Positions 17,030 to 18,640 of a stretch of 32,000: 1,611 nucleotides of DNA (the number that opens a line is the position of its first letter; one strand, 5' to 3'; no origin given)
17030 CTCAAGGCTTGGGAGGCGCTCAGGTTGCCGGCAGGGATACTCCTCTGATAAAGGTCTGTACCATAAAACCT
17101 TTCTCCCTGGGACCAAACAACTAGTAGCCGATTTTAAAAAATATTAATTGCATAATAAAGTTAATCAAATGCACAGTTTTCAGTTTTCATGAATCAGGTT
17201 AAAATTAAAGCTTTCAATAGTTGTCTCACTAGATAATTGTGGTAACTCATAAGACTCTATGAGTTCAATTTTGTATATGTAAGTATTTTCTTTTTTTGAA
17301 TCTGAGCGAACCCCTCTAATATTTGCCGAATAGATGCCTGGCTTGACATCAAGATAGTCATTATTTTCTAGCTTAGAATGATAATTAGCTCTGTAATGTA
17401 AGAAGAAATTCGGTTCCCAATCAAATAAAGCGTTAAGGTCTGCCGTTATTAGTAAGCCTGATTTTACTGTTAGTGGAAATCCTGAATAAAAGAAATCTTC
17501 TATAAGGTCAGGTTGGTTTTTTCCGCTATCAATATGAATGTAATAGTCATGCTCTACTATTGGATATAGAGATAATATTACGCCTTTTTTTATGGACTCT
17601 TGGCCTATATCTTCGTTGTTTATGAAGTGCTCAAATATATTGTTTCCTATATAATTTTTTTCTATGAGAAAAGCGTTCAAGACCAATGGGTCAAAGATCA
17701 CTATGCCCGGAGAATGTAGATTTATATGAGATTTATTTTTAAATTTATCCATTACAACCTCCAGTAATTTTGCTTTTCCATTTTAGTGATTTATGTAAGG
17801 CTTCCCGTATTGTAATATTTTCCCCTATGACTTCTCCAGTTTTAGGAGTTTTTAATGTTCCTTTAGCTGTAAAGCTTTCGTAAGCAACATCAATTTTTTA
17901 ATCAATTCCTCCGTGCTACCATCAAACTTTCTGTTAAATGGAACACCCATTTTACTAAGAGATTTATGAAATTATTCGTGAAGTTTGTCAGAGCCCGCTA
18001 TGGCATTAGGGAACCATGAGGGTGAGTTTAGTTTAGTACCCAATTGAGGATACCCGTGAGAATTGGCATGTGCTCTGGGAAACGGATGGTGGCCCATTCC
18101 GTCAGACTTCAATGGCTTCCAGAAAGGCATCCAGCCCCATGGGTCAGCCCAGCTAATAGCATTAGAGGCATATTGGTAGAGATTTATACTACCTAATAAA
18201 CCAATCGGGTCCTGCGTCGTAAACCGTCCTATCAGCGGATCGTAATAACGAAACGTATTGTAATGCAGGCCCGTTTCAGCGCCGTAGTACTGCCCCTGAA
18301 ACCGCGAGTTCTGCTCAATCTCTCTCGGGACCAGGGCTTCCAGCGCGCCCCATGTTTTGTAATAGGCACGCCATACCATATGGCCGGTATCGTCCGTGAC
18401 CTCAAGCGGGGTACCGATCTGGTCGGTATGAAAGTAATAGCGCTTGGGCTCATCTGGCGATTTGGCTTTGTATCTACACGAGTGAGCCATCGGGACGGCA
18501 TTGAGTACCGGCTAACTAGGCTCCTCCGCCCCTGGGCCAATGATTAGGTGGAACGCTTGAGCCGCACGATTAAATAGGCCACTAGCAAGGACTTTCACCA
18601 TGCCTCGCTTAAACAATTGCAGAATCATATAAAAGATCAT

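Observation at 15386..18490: Orphan Rhs-CT array in which both toxins are dead but every AT-rich downstream ORF is intact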

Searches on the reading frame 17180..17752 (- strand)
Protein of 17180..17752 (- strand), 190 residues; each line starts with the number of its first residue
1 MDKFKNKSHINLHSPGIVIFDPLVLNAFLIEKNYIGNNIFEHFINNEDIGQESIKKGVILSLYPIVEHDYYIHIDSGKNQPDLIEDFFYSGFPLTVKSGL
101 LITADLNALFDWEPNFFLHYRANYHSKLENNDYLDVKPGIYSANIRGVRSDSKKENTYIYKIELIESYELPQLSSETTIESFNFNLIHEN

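Call 5: search_protein_families(library=pfam, proteins=[window:17180-17752:-], max_evalue=0.1)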
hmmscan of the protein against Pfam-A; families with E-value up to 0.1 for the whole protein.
window:17180-17752:- (190 aa): 0 families

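Call 6: search_protein_families(library=ncbifam, proteins=[window:17180-17752:-], max_evalue=0.1)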
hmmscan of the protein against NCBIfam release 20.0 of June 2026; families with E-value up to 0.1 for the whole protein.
window:17180-17752:- (190 aa): 0 families

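Call 13: find_homologous_proteins(query=window:17180-17752:-)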
Query window:17180-17752:- (190 aa): 12 proteins with E <= 0.001 among 88 candidates.
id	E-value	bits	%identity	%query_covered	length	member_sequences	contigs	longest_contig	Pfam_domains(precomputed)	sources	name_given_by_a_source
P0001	7.4e-108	376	90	100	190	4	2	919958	-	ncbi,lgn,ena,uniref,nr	ncbi:hypothetical protein [Pseudomonas luteola]|uniref:hypothetical protein n=1 Tax=Pseudomonas lute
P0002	6.0e-42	161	44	96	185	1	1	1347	-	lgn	-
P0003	1.0e-38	151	40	96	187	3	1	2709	-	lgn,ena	-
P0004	5.3e-38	149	39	96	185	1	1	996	-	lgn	-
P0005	3.0e-37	146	42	96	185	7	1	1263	-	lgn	-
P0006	4.3e-37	146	49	75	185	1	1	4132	-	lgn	-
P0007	4.3e-36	142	41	96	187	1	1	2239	-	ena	-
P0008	6.1e-36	142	42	96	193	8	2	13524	-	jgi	jgi:hypothetical protein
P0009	1.6e-34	137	39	96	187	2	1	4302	-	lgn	-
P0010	4.1e-34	136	43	93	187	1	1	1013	-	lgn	-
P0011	2.1e-33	134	38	96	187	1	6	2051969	-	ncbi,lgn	-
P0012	1.7e-32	131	38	96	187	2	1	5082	-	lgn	-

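Call 14: find_encoding_contigs(protein=P0001, flank=8000, max_places=4)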
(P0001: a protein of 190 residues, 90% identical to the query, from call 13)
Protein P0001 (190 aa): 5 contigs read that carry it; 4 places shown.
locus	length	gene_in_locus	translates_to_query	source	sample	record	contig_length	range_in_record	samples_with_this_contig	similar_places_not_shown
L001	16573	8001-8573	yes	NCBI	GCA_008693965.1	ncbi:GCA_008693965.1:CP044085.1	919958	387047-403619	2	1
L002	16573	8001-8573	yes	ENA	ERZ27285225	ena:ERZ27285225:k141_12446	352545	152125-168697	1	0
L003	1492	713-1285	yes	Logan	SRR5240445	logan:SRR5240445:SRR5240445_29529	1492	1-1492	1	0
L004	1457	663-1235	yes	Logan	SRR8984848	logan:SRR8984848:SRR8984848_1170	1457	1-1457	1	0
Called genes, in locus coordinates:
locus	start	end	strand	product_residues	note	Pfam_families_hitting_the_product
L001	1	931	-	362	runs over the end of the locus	PF08240:ADH_N, PF16912:Glu_dehyd_C, PF00107:ADH_zinc_N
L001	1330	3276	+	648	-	PF05954:Phage_GPD, PF04717:Phage_base_V, PF22178:Gp5_trimer_C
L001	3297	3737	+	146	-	PF08786:DcrB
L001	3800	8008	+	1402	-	PF25799:prePAAR_I, PF05488:PAAR_motif, PF20148:DUF6531, PF05593:RHS_repeat, PF25023:TEN_YD-shell, PF05593:RHS_repeat, PF25023:TEN_YD-shell, PF03527:RHS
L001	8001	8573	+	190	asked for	-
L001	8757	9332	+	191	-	PF25023:TEN_YD-shell, PF05593:RHS_repeat (faint), PF03527:RHS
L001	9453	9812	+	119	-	-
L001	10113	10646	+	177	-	PF07791:Imm11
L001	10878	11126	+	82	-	PF14112:DUF4284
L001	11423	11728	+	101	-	-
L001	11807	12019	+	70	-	-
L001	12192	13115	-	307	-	PF08240:ADH_N, PF00107:ADH_zinc_N, PF13602:ADH_zinc_N_2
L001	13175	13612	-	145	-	PF02077:SURF4, PF07291:MauE (weak), PF07681:DoxX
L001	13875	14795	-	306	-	PF02678:Pirin, PF05726:Pirin_C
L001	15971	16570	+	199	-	PF00258:Flavodoxin_1, PF03358:FMN_red, PF12724:Flavodoxin_5 (faint)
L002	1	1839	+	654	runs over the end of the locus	PF05954:Phage_GPD, PF04717:Phage_base_V, PF22178:Gp5_trimer_C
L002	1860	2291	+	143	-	PF08786:DcrB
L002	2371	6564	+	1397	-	PF25799:prePAAR_I, PF05488:PAAR_motif, PF20148:DUF6531, PF25023:TEN_YD-shell (weak), PF05593:RHS_repeat (weak), PF25023:TEN_YD-shell, PF03527:RHS, PF14412:AHH, +1 more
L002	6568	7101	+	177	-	PF07791:Imm11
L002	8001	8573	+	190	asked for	-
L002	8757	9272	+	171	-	PF25023:TEN_YD-shell, PF05593:RHS_repeat (weak), PF03527:RHS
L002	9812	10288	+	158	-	PF11033:ComJ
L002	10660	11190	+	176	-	PF14136:DUF4303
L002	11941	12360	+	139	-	PF09346:SMI1_KNR4, PF14568:SUKH_6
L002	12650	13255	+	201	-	-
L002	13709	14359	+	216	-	PF14412:AHH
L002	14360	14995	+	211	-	PF15570:Imm43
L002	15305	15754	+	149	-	-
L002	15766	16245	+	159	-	PF14567:SUKH_5 (faint), PF09346:SMI1_KNR4, PF14568:SUKH_6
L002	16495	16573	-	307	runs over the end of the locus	PF08240:ADH_N, PF00107:ADH_zinc_N, PF13602:ADH_zinc_N_2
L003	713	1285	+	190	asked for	-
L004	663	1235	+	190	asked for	-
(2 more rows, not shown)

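Call 15: find_encoding_contigs(protein=P0011, flank=8000, max_places=6)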
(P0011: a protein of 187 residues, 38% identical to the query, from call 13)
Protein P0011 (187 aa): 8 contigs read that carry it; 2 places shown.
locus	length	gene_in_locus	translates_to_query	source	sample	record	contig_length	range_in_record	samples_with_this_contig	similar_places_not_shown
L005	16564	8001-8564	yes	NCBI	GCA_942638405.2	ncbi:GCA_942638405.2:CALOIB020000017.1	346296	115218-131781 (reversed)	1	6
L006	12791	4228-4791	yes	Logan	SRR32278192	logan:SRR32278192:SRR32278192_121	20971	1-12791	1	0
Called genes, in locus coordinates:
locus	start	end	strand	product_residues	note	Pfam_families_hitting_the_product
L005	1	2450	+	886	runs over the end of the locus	PF05593:RHS_repeat (weak), PF25023:TEN_YD-shell, PF05593:RHS_repeat, PF25023:TEN_YD-shell, PF03527:RHS, PF14412:AHH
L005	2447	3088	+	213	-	-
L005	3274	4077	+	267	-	PF25023:TEN_YD-shell, PF03527:RHS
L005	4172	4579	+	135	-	PF15655:Imm-NTF2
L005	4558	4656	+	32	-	-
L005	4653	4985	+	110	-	PF24832:DUF7716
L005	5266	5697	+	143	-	PF14567:SUKH_5, PF09346:SMI1_KNR4, PF14568:SUKH_6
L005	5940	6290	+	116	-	-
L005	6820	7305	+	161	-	PF19923:DUF6386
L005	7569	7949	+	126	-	-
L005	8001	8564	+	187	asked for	-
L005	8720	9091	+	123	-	-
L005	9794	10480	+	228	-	-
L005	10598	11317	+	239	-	-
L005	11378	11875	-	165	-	PF10604:Polyketide_cyc2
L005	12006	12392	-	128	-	PF12893:Lumazine_bd_2, PF12870:DUF4878 (weak)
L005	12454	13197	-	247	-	PF00106:adh_short, PF08659:KR, PF13561:adh_short_C2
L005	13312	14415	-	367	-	PF00724:Oxidored_FMN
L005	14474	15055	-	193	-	PF00440:TetR_N, PF16925:TetR_C_13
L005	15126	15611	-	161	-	PF13302:Acetyltransf_3 (weak), PF00583:Acetyltransf_1, PF13673:Acetyltransf_10 (weak), PF13508:Acetyltransf_7, PF08445:FR47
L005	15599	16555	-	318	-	PF00126:HTH_1, PF03466:LysR_substrate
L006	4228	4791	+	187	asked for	-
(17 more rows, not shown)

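Call 25: search_protein_families(library=pfam, proteins=[L001:9453-9812:+, L005:7569-7949:+, L005:2447-3088:+], max_evalue=1)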
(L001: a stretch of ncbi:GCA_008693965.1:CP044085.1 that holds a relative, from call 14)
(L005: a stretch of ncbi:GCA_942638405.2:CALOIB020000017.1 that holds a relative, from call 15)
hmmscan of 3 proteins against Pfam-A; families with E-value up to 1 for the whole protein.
L001:9453-9812:+ (119 aa): 0 families

L005:7569-7949:+ (126 aa): 0 families

L005:2447-3088:+ (213 aa): 0 families

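Call 52: find_encoding_contigs(protein=P0008, flank=6000, max_places=3)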
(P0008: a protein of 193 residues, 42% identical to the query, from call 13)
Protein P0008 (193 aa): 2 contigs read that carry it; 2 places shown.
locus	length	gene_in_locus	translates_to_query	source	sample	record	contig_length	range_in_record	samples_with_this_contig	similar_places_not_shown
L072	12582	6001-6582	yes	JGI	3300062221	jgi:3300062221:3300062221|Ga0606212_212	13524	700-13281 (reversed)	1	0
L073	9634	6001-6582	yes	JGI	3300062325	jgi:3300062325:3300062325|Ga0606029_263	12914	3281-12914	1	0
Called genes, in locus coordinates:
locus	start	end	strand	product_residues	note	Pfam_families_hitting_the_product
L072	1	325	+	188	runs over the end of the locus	?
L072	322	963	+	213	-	-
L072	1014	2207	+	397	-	PF25023:TEN_YD-shell, PF05593:RHS_repeat (faint), PF03527:RHS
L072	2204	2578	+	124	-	-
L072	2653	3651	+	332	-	PF25023:TEN_YD-shell, PF03527:RHS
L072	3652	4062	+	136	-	PF14112:DUF4284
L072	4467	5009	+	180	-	-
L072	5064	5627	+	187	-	PF05593:RHS_repeat (faint), PF25023:TEN_YD-shell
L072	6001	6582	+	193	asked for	-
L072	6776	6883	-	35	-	-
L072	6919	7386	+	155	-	PF25023:TEN_YD-shell, PF05593:RHS_repeat (faint)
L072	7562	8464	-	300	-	PF12852:Cupin_6, PF00165:HTH_AraC (weak), PF12833:HTH_18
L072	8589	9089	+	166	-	-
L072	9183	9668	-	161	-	PF13577:SnoaL_4 (weak), PF12680:SnoaL_2 (weak), PF14534:DUF4440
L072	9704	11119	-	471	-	PF07690:MFS_1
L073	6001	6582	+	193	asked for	-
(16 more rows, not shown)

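Call 59: predict_structure(alignment_id=A3)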
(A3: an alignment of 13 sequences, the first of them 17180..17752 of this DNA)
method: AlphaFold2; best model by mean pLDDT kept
length: 190 residues; sequences in the alignment: 13
mean_pLDDT: 82.2   pTM: 0.83
mean pLDDT of the five models: 82.2, 80.4, 77.8, 71.4, 65.5
residues with pLDDT >= 90: 64; 70-90: 89; 50-70: 32; < 50: 5
segments of 3 or more residues with pLDDT < 50: 187-190
pLDDT, mean of each block of 10 residues (from residue 1): 78 86 95 90 88 92 81 74 76 94 88 85 72 93 86 66 92 73 52
secondary structure, 60 per line:
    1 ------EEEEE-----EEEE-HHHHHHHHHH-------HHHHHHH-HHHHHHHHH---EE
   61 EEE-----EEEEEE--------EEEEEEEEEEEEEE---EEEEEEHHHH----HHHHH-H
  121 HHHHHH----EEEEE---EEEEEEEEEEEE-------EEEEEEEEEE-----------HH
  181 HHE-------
elements in order: E7-11 E17-20 H22-31 H39-45 H47-55 E59-63 E69-74 E83-96 E100-105 H106-109 H114-118 H120-126 E131-135 E139-150 E158-167 H179-182

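Call 68: search_protein_families(library=pfam, alignment_id=A3, max_evalue=0.1)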
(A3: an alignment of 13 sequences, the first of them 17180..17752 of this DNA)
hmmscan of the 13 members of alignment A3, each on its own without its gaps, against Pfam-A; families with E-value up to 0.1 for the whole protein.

A. member 1, window:17180-17752:- (190 aa): 0 families

B. families by the number of members that match (of 13 scanned): 1 family
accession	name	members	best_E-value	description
PF21461.3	HL_N-beta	1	0.062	Hyaluronate lyase, N-terminal beta-sheet domain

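Call 69: fold_search(model_id=the predicted structure, library=pdb)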
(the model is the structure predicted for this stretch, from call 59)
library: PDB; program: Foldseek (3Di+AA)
matches with E <= 10: 297; with E <= 0.001: 4
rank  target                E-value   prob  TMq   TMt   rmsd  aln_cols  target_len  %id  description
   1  6i86_A                2.4e-05  1.00  0.43  0.50   6.6       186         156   13  Crocagin biosynthetic gene J (released 2019-03-13)
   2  6i86_C                2.9e-05  1.00  0.44  0.52   6.0       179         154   14  Crocagin biosynthetic gene J (released 2019-03-13)
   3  4mqd_A                3.2e-05  1.00  0.42  0.57   6.2       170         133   11  Crystal structure of ComJ, inhibitor of the DNA degrading activity of NucA, from Bacillus subtilis (released 2013-10-09)
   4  4mqd_B                1.6e-04  1.00  0.43  0.59   6.3       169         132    9  Crystal structure of ComJ, inhibitor of the DNA degrading activity of NucA, from Bacillus subtilis (released 2013-10-09)
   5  7t0r_G                2.3e-01  0.09  0.16  0.27  11.4       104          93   10  Crystal structure of the anti-CD4 adnectin 6940_B01 as a complex with the extracellular domains of CD4 and ibalizumab  (released 2022-01-12)
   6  4lsr_G                3.8e-01  0.03  0.13  0.09  14.0       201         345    8  Crystal structure of broadly and potently neutralizing antibody VRC-CH31 in complex with HIV-1 clade A/E stran 93TH057 (released 2013-08-21)
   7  7t0o_O                5.5e-01  0.06  0.16  0.25  11.2       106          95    8  cryoEM reconstruction of the HIV gp140 in complex with the extracellular domains of CD4 and the adnectin domain of Com (released 2022-01-12)
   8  1i1r_A                8.0e-01  0.06  0.15  0.11  10.7        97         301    9  CRYSTAL STRUCTURE OF A CYTOKINE/RECEPTOR COMPLEX (released 2001-03-28)
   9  7s7v_A                8.5e-01  0.04  0.12  0.05  15.5        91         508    9  Crystal structure of iNicSnFR3a Fluorescent Nicotine Sensor (released 2021-10-13)
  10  6v8o_H                9.6e-01  0.07  0.24  0.32  12.6       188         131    8  RSC core (released 2020-01-15)
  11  2oxg_D                1.1e+00  0.04  0.14  0.21  10.5       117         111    6  The SoxYZ Complex of Paracoccus pantotrophus (released 2007-05-22)
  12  4i0k_A                1.1e+00  0.01  0.14  0.14  37.2       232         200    9  Crystal structure of murine B7-H3 extracellular domain (released 2012-12-05)
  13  8xk1_A                1.3e+00  0.01  0.06  0.03  29.5       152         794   10  Cryo-EM structure of human insulin receptor bound to 4 IGF-I (released 2024-12-25)
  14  6xu4_B                1.4e+00  0.04  0.12  0.07  11.2        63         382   10  Crystal structure of the genetically-encoded FGCaMP calcium indicator in its calcium-bound state (released 2020-04-15)
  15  8uqf_A                1.4e+00  0.03  0.15  0.21  16.3       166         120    8  Crystal structure of designed cortisol-binding protein hcy129_mpnn5 (released 2024-11-20)
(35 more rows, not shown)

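Call 78: search_solved_structures(query=window:17180-17752:-, max_evalue=10)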
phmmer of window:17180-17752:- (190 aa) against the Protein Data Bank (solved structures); distinct sequences matched with E-value up to 10: 0.

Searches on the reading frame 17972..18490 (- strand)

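Call 5: search_protein_families(library=pfam, proteins=[window:17972-18490:-], max_evalue=0.1)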
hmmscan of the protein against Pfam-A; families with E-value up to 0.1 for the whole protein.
window:17972-18490:- (172 aa): 3 families
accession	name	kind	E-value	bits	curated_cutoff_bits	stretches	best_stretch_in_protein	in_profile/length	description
PF03527.20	RHS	-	4e-14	52.6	27.9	1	18-50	2-34/38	RHS protein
PF25023.1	TEN_YD-shell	-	0.00037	19.1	50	1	17-94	789-866/909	Teneurin YD-shell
PF06186.16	DUF992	-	0.012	15.9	22.7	1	4-73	39-97/143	Protein of unknown function (DUF992)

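Call 6: search_protein_families(library=ncbifam, proteins=[window:17972-18490:-], max_evalue=0.1)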
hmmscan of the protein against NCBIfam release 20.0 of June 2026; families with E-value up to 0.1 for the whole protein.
window:17972-18490:- (172 aa): 2 families
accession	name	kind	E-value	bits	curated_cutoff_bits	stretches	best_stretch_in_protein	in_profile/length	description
NF041261.1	RHS_core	equivalog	9.4e-26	89.9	2000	1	15-119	1155-1260/1261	RHS element core protein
TIGR03696.1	Rhs_assc_core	domain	6.6e-25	87.4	32.5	1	44-119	1-75/76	RHS repeat-associated core domain-containing protein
